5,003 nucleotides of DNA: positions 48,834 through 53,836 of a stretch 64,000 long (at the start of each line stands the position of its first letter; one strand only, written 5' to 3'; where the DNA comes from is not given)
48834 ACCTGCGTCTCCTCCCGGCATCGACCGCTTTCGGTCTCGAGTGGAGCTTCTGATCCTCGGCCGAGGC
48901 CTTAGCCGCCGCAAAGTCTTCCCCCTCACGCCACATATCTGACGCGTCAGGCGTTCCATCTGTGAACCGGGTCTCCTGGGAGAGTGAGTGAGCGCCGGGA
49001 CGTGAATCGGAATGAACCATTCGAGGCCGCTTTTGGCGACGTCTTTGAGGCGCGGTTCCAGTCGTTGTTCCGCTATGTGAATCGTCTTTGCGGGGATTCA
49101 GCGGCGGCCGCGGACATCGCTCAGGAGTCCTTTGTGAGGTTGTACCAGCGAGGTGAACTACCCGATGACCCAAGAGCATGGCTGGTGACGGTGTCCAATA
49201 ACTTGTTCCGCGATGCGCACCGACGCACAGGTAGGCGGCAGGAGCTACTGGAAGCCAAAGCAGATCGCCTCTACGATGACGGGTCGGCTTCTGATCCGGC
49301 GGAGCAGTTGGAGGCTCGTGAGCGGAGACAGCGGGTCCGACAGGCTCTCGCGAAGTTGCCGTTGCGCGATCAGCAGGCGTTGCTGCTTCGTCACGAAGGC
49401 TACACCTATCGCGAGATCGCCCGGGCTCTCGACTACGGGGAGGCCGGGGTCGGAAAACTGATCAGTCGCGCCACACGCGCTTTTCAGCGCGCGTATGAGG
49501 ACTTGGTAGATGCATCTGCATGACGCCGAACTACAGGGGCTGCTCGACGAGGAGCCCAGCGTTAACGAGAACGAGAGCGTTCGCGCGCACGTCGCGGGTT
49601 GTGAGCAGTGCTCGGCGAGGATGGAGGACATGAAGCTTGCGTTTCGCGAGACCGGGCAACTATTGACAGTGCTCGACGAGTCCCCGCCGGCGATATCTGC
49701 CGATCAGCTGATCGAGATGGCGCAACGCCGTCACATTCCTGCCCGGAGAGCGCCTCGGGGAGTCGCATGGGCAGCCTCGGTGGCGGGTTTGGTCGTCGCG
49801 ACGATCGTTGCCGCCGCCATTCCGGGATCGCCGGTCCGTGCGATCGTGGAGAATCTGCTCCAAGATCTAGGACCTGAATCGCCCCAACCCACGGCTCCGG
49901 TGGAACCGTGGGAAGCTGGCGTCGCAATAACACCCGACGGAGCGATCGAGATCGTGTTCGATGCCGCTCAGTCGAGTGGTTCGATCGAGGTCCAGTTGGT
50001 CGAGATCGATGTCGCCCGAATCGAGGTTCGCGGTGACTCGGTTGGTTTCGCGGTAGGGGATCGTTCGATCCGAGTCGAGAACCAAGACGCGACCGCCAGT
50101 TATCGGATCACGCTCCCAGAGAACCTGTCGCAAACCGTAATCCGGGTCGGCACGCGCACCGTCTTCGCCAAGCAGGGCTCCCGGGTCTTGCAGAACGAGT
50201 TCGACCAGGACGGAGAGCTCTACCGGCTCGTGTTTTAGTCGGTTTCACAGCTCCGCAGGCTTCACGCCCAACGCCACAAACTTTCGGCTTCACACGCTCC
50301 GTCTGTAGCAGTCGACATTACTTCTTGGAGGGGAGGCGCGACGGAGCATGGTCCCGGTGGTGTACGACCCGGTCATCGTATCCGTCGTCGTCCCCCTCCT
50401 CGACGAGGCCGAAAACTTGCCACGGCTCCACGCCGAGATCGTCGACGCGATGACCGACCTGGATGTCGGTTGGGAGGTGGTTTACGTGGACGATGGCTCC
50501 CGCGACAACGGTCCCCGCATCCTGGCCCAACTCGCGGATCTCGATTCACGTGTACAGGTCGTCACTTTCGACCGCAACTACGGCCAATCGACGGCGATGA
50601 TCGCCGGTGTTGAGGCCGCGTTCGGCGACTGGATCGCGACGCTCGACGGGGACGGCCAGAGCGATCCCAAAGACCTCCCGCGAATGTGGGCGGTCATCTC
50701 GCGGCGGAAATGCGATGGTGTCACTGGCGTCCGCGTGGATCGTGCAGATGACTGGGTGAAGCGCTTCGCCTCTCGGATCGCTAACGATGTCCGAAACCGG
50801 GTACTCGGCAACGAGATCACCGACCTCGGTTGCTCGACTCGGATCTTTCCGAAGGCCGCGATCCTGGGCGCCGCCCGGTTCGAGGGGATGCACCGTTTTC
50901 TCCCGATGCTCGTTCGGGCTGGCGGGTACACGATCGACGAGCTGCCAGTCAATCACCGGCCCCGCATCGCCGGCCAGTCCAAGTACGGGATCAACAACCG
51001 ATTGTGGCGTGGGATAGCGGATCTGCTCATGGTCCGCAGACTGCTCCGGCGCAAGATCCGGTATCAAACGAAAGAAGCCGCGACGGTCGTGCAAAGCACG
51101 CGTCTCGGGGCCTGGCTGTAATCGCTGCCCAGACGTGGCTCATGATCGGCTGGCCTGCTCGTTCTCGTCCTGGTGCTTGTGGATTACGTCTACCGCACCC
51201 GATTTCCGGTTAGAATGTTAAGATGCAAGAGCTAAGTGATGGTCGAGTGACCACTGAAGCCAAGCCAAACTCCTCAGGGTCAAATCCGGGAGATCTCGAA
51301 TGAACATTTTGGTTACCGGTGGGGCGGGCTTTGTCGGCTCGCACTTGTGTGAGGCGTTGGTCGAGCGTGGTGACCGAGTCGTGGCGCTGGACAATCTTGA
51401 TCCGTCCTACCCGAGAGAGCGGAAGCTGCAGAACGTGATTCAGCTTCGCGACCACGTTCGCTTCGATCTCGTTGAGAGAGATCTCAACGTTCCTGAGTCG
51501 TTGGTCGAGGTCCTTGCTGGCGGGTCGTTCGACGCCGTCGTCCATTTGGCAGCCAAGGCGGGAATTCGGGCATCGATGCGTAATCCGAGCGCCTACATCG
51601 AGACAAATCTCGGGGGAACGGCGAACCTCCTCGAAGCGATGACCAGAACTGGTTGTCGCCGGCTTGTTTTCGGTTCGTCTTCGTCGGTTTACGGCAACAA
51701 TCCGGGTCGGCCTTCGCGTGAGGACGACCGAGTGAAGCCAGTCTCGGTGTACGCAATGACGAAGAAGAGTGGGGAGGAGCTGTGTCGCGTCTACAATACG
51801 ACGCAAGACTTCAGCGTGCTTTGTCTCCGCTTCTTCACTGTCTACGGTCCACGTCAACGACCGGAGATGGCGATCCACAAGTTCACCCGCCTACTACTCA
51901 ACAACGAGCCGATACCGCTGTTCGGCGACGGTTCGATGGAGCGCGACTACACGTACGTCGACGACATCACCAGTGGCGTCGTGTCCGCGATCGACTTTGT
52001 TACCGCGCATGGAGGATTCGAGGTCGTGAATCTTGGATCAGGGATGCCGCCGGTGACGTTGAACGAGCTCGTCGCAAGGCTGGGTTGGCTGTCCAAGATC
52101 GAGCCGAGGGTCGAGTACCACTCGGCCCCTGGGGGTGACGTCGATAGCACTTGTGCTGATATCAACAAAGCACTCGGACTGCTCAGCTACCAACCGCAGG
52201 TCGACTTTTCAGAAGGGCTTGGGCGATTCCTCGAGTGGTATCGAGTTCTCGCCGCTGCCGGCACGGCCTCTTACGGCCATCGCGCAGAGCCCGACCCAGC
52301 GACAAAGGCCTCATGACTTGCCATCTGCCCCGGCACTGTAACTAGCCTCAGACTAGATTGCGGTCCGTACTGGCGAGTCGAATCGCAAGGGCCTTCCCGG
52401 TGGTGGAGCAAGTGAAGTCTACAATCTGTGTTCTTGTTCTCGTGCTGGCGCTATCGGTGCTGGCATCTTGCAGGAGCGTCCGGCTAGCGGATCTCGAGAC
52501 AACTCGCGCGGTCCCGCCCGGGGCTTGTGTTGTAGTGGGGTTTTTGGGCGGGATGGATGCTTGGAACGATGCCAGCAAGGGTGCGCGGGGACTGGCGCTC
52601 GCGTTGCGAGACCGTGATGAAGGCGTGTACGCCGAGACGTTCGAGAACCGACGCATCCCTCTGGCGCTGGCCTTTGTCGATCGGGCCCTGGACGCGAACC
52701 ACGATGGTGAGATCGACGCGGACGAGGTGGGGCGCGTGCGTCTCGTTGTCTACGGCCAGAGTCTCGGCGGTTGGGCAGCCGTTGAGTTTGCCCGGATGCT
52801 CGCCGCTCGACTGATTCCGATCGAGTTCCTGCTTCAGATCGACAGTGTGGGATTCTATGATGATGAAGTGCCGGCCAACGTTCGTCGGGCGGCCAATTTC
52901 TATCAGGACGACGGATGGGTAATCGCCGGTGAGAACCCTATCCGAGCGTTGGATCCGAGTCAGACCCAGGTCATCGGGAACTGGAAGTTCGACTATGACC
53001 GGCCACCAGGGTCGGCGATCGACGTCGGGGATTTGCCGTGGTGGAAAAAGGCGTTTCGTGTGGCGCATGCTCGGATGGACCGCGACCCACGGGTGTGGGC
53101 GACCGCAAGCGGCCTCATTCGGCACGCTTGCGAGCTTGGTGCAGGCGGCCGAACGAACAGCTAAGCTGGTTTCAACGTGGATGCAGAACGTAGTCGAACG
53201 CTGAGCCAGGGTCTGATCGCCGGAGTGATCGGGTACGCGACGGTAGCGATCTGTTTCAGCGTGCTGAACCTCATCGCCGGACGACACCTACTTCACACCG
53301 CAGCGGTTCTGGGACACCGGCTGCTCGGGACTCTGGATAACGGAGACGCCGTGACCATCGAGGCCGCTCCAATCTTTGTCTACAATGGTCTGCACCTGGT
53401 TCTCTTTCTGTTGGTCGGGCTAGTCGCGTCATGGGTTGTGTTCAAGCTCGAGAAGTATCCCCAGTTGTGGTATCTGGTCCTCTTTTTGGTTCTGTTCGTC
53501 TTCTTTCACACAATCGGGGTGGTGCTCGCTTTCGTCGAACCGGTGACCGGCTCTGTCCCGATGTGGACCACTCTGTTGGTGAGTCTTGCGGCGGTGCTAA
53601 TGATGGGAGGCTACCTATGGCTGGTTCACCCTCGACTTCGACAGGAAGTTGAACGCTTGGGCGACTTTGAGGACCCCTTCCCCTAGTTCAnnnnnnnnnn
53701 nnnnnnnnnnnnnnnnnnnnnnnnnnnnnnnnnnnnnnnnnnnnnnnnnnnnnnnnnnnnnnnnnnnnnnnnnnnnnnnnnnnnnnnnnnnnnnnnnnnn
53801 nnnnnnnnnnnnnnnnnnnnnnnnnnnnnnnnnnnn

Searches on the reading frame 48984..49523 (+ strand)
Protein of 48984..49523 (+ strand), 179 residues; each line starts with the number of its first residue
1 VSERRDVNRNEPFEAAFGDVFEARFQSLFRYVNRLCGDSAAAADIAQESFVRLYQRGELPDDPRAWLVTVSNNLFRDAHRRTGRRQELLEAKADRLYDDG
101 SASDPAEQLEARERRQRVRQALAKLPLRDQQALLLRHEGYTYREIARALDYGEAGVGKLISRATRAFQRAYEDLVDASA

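Call 10: search_protein_families(library=pfam, proteins=[window:48984-49523:+], max_evalue=0.001)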
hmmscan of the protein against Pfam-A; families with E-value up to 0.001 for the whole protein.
window:48984-49523:+ (179 aa): 3 families
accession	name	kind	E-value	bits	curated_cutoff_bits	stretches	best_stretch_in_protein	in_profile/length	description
PF04542.20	Sigma70_r2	-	1.2e-11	44.7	24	1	26-85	7-71/71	Sigma-70 region 2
PF08281.18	Sigma70_r4_2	-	1.2e-10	41.3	25.7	1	115-163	1-50/54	Sigma-70, region 4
PF04545.22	Sigma70_r4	-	0.00089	19.2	24.1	1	121-165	1-46/50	Sigma-70, region 4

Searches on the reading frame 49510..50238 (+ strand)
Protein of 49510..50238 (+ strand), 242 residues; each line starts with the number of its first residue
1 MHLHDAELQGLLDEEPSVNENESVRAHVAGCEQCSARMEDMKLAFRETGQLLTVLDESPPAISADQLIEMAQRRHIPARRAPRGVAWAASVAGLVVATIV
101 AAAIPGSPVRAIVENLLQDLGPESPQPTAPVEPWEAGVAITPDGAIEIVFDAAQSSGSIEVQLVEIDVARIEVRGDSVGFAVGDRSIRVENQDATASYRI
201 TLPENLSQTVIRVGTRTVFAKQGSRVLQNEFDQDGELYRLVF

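Call 10: search_protein_families(library=pfam, proteins=[window:49510-50238:+], max_evalue=0.001)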
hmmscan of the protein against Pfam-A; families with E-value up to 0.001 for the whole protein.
window:49510-50238:+ (242 aa): 0 families

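Call 38: search_protein_families(library=pfam, proteins=[window:49510-50238:+], max_evalue=1)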
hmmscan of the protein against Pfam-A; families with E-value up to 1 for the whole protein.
window:49510-50238:+ (242 aa): 1 family
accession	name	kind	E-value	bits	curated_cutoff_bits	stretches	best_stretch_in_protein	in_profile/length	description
PF13490.11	zf-HC2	-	0.0016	19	22.2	1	8-34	8-34/35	Putative zinc-finger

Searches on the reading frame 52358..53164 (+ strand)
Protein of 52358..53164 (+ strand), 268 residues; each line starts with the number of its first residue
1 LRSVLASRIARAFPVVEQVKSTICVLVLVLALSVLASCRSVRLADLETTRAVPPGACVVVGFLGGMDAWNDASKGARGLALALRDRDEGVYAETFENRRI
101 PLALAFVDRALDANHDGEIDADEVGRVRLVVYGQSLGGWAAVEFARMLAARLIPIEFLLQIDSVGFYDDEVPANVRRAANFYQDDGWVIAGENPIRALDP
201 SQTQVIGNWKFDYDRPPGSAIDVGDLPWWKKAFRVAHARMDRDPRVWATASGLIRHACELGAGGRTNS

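Call 29: search_protein_families(library=pfam, proteins=[window:52358-53164:+], max_evalue=0.0001)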
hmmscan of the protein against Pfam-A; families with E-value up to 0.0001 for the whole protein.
window:52358-53164:+ (268 aa): 0 families

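Call 38: search_protein_families(library=pfam, proteins=[window:52358-53164:+], max_evalue=1)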
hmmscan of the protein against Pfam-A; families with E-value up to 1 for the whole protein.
window:52358-53164:+ (268 aa): 3 families
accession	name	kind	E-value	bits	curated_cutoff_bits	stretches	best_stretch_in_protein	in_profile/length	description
PF13202.12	EF-hand_5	-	0.00088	19.1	25.9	1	109-126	6-23/25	EF hand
PF00036.39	EF-hand_1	-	0.052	13.6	25.4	1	110-125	8-23/29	EF hand domain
PF13405.12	EF-hand_6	-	0.086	13.1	25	1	110-126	8-24/30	EF-hand domain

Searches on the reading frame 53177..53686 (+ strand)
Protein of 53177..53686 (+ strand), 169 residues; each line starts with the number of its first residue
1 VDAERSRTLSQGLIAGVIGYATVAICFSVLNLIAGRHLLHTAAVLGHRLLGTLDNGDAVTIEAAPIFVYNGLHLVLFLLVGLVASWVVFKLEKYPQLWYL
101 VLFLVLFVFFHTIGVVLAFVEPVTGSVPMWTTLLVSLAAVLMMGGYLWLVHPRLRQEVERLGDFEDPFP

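Call 29: search_protein_families(library=pfam, proteins=[window:53177-53686:+], max_evalue=0.0001)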
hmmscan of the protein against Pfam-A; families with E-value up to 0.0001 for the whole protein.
window:53177-53686:+ (169 aa): 0 families

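Call 38: search_protein_families(library=pfam, proteins=[window:53177-53686:+], max_evalue=1)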
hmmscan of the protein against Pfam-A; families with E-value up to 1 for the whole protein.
window:53177-53686:+ (169 aa): 1 family
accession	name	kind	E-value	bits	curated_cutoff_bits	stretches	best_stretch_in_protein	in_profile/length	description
PF06298.16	PsbY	-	0.056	13.8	24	1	74-90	6-22/35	Photosystem II protein Y (PsbY)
